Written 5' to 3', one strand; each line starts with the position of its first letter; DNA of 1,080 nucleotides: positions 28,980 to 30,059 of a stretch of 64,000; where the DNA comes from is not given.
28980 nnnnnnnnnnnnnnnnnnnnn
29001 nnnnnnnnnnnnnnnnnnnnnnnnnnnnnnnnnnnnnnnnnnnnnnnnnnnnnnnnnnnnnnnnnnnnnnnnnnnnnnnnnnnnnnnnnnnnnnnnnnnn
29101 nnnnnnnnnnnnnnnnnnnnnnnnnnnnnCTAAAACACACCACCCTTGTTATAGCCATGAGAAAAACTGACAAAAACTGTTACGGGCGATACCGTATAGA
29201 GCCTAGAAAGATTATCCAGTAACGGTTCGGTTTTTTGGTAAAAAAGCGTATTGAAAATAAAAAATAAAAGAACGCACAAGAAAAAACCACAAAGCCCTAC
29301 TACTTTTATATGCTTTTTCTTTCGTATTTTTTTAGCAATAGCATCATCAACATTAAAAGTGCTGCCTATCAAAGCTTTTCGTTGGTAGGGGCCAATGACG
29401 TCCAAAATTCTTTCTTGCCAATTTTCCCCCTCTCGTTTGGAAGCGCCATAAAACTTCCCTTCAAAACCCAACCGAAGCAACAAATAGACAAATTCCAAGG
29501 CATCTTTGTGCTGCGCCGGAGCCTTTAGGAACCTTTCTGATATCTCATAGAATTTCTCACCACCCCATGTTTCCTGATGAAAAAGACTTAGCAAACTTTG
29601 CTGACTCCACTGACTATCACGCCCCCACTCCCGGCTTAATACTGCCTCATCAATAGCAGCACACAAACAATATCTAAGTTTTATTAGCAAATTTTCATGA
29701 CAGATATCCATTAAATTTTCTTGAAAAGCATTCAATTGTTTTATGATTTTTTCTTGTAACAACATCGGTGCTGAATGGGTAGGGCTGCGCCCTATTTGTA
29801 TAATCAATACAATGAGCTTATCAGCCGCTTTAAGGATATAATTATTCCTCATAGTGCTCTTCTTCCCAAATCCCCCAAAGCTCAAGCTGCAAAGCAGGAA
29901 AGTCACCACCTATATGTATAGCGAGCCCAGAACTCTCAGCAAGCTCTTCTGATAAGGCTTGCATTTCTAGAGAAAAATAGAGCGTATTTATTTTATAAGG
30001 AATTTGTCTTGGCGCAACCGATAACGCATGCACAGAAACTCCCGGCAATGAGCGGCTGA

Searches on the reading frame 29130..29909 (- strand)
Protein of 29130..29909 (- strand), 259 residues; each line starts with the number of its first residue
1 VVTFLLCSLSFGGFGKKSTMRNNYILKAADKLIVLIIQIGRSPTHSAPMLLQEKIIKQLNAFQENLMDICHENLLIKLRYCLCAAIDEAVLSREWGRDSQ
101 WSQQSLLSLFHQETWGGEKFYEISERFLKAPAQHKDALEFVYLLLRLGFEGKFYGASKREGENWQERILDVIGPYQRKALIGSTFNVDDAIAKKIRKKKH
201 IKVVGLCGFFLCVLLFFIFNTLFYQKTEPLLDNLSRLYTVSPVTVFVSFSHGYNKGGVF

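Call 3: search_protein_families(library=pfam, proteins=[window:29130-29909:-], max_evalue=0.01)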
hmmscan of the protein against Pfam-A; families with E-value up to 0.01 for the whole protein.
window:29130-29909:- (259 aa): 1 family
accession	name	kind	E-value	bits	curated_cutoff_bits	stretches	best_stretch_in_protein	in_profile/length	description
PF09850.14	DotU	-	3.7e-43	148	27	1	25-221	2-204/205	Type VI secretion system protein DotU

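Call 4: search_protein_families(library=ncbifam, proteins=[window:29130-29909:-], max_evalue=0.01)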
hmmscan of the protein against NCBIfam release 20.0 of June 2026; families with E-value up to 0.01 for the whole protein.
window:29130-29909:- (259 aa): 7 families
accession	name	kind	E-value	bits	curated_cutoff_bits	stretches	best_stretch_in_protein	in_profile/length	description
TIGR03349.1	IV_VI_DotU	subfamily_domain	7.4e-45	153.3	89.95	1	23-225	1-208/211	DotU/TssL family secretion system protein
NF005444.0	PRK07033.1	equivalog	3e-42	145.1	520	1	19-237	43-266/438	DotU family type VI secretion system protein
NF005999.0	PRK08126.1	subfamily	3.9e-28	98.4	571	1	22-174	61-216/432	hypothetical protein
NF038228.1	IcmH_DotU_IVB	equivalog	1.2e-25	90.4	50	1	18-229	34-248/258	type IVB secretion system protein IcmH/DotU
NF005445.0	PRK07034.1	equivalog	2.1e-15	56.4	703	1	21-154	141-270/536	hypothetical protein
NF038239.1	T6SS_TssL_short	exception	9.9e-14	51.3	180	1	34-221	13-199/207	type VI secretion system protein TssL, short form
NF011283.0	PRK14693.1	equivalog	4.1e-07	28.9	686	1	60-153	152-248/552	hypothetical protein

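Call 23: search_solved_structures(query=window:29130-29909:-, max_evalue=0.01)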
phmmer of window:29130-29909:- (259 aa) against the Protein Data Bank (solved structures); distinct sequences matched with E-value up to 0.01: 4.
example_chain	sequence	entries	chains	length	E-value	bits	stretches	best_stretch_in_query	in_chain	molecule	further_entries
4v3i_A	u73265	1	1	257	1.1e-24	91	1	25-236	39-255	VCA0115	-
7thw_A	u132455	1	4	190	1.1e-14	58.2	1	22-154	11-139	Putative OmpA-family membrane protein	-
6y4r_A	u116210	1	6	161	1.7e-07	34.7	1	36-156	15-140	DotU family type IV/VI secretion system protein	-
3u66_A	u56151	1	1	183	1.7e-05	28.1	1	78-157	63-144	Putative type VI secretion protein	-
